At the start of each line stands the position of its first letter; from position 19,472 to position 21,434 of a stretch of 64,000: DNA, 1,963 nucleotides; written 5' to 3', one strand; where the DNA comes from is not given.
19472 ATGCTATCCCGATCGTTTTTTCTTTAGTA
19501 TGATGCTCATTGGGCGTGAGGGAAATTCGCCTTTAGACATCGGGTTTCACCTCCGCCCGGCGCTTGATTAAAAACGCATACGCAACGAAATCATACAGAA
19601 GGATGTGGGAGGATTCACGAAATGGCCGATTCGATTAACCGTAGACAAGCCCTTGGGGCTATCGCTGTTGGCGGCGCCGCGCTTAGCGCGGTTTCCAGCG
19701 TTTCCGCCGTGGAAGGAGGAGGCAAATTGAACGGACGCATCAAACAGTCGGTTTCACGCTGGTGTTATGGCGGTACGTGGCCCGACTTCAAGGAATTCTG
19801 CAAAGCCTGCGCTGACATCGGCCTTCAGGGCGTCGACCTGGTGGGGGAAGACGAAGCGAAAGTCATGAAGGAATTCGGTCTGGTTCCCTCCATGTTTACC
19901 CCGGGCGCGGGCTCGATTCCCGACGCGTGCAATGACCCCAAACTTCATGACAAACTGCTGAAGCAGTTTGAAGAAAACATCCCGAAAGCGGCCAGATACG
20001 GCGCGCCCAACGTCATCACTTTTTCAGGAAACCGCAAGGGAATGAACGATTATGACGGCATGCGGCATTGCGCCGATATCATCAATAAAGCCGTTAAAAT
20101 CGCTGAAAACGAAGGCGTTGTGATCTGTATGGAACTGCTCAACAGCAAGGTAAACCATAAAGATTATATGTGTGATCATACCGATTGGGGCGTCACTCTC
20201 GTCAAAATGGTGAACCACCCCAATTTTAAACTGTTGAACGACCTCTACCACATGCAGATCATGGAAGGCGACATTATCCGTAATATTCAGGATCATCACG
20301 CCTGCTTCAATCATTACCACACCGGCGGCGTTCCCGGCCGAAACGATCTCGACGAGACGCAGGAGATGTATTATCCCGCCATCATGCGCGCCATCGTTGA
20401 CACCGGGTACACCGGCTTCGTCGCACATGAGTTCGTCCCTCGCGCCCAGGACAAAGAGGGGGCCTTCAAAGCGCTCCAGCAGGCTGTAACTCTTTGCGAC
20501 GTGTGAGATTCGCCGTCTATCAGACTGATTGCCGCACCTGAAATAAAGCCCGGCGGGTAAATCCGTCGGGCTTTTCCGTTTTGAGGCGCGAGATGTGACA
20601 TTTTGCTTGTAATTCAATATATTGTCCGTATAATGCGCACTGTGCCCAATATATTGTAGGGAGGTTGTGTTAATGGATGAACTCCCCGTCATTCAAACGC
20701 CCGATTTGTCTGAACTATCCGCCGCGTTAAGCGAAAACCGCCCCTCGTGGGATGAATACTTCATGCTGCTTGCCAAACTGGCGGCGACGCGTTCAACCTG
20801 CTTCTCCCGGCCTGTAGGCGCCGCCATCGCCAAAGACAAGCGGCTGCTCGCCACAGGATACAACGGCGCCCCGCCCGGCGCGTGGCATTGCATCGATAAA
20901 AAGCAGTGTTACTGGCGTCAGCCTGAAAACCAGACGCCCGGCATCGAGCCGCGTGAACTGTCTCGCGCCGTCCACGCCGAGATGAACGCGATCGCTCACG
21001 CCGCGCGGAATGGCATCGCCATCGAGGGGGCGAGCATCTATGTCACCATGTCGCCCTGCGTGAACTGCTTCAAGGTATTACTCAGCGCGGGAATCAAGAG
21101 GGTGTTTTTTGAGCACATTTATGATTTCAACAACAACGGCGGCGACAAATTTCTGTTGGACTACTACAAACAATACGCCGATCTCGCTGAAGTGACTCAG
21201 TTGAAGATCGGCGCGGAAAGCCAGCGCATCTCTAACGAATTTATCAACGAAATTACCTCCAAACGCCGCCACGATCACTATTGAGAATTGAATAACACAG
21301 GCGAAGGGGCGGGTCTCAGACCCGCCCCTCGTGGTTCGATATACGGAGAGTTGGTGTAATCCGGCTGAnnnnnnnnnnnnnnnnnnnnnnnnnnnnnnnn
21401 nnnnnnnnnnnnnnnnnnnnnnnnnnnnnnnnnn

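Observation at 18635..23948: GntR-linked module of three Tat-exported proteins: TIM-barrel isomerase-like, C_GCAxxG_C_C-cytochrome fusion and Gfo/Idh/MocA dehydrogenase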

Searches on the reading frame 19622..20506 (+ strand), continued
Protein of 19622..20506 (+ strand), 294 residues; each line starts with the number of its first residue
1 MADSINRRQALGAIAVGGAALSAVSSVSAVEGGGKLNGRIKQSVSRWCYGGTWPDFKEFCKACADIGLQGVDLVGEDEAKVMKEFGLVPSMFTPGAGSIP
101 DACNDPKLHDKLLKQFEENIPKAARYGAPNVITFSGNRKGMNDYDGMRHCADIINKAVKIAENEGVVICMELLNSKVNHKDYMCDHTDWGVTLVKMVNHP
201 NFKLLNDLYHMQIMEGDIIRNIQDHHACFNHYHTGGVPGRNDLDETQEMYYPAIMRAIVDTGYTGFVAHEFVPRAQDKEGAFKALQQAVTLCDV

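Call 48: predict_structure(alignment_id=A2)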
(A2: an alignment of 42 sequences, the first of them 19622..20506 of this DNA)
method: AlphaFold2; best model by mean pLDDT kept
length: 294 residues; sequences in the alignment: 42
mean_pLDDT: 88.9   pTM: 0.84
mean pLDDT of the five models: 88.9, 88.2, 88.0, 87.9, 87.7
residues with pLDDT >= 90: 224; 70-90: 31; 50-70: 18; < 50: 21
segments of 3 or more residues with pLDDT < 50: 15-32
pLDDT, mean of each block of 10 residues (from residue 1): 53 47 43 74 94 95 97 97 98 95 98 99 98 96 97 99 99 84 94 98 94 90 98 77 83 97 97 92 95 94
secondary structure, 60 per line:
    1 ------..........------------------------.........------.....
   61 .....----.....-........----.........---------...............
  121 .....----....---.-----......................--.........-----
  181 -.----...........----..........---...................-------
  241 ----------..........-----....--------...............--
elements in order: H7-16 E41-45 H46-49 H56-65 E70-74 H76-83 E88-96 H106-125 E130-133 H143-164 E167-175 H187-197 E202-211 H215-228 E229-233 H251-260 E266-269 H278-292

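Call 50: fold_search(model_id=the predicted structure, library=pdb)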
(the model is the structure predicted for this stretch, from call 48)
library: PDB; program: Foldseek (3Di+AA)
matches with E <= 10: 1908; with E <= 0.001: 543
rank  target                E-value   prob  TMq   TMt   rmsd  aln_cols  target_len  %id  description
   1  3ngf_A                1.2e-12  1.00  0.67  0.75   3.5       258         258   25  Crystal structure of AP endonuclease, family 2 from Brucella melitensis (released 2010-07-07)
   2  3vni_B                1.2e-12  1.00  0.66  0.67   5.6       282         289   18  Crystal structures of D-Psicose 3-epimerase from Clostridium cellulolyticum H10 and its complex with ketohexose sugars (released 2012-08-01)
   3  3vni_C                1.5e-12  1.00  0.63  0.64   6.0       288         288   18  Crystal structures of D-Psicose 3-epimerase from Clostridium cellulolyticum H10 and its complex with ketohexose sugars (released 2012-08-01)
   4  3ngf_B                1.9e-12  1.00  0.67  0.75   3.5       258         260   25  Crystal structure of AP endonuclease, family 2 from Brucella melitensis (released 2010-07-07)
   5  3vni_A                4.3e-12  1.00  0.63  0.64   6.0       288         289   18  Crystal structures of D-Psicose 3-epimerase from Clostridium cellulolyticum H10 and its complex with ketohexose sugars (released 2012-08-01)
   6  3vnl_A                4.8e-12  1.00  0.64  0.65   5.9       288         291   19  Crystal structures of D-Psicose 3-epimerase with D-tagatose from Clostridium cellulolyticum H10 (released 2012-08-01)
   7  3vnk_A                6.1e-12  1.00  0.63  0.63   6.1       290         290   18  Crystal structures of D-Psicose 3-epimerase with D-fructose from Clostridium cellulolyticum H10 (released 2012-08-01)
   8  8xiv                  8.2e-12  1.00  0.69  0.70   3.8       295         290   15  Production of D-psicose (released 2024-12-25)
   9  2hk0_A                1.1e-11  1.00  0.65  0.66   5.7       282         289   18  Crystal structure of D-psicose 3-epimerase (DPEase) in the absence of substrate (released 2006-08-29)
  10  7x7w_A                1.3e-11  1.00  0.69  0.70   3.9       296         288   19  The X-ray Crystallographic Structure of D-Psicose 3-epimerase from Clostridia bacterium (released 2022-09-07)
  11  3vnj_A                1.4e-11  1.00  0.62  0.63   6.1       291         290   18  Crystal structures of D-Psicose 3-epimerase with D-psicose from Clostridium cellulolyticum H10 (released 2012-08-01)
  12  8xix                  1.6e-11  1.00  0.70  0.72   4.0       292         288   15  KeDt3e within Co (released 2024-12-25)
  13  6wn6_B                2.2e-11  1.00  0.71  0.78   3.3       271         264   17  Crystal structure of 3-keto-D-glucoside 4-epimerase, YcjR, from E. coli, apo form (released 2020-06-10)
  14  4ytr_B                2.2e-11  1.00  0.71  0.71   3.6       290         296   16  Crystal structure of D-tagatose 3-epimerase C66S from Pseudomonas cichorii in complex with 1-deoxy L-tagatose (released 2016-03-23)
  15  4pgl_A                2.2e-11  1.00  0.70  0.70   3.6       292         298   16  Crystal structure of engineered D-tagatose 3-epimerase PcDTE-ILS6 (released 2014-10-22)
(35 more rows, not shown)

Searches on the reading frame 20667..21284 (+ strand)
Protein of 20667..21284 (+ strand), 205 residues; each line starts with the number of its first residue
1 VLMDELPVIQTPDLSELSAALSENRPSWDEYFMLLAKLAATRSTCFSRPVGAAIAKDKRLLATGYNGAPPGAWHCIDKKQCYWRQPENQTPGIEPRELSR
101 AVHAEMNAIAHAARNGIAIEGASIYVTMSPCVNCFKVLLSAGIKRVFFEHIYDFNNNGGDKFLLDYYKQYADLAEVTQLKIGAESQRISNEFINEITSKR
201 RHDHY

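Call 3: search_protein_families(library=pfam, proteins=[window:20667-21284:+], max_evalue=0.01)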
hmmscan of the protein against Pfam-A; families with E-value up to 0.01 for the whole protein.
window:20667-21284:+ (205 aa): 3 families
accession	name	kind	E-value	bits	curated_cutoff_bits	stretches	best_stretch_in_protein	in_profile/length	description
PF00383.29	dCMP_cyt_deam_1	-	4.7e-25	87.9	25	1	27-148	2-100/102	Cytidine and deoxycytidylate deaminase zinc-binding region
PF14437.12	MafB19-deam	-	8.1e-16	58.6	27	1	27-149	2-100/142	MafB19-like deaminase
PF14439.12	Bd3614-deam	-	0.0023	18.4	38.5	1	101-159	34-95/113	Bd3614-like deaminase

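Call 4: search_protein_families(library=ncbifam, proteins=[window:20667-21284:+], max_evalue=0.01)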
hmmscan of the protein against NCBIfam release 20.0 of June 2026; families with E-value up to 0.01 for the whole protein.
window:20667-21284:+ (205 aa): 4 families
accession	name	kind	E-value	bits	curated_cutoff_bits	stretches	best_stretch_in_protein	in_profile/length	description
TIGR02571.1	ComEB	equivalog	2e-34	118.7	219.45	1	25-155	2-121/151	ComE operon protein 2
NF041025.1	antiphage_deaminase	equivalog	1.4e-30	106.6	400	2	95-148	331-385/437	anti-phage dCTP deaminase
TIGR00326.1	eubact_ribD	equivalog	2.7e-06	26.8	156.35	1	102-155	43-98/343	bifunctional diaminohydroxyphosphoribosylaminopyrimidine deaminase/5-amino-6-(5-phosphoribosylamino)uracil reductase RibD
NF008113.2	PRK10860.1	equivalog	1.1e-05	25.3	150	0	103-149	56-104/165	tRNA adenosine(34) deaminase TadA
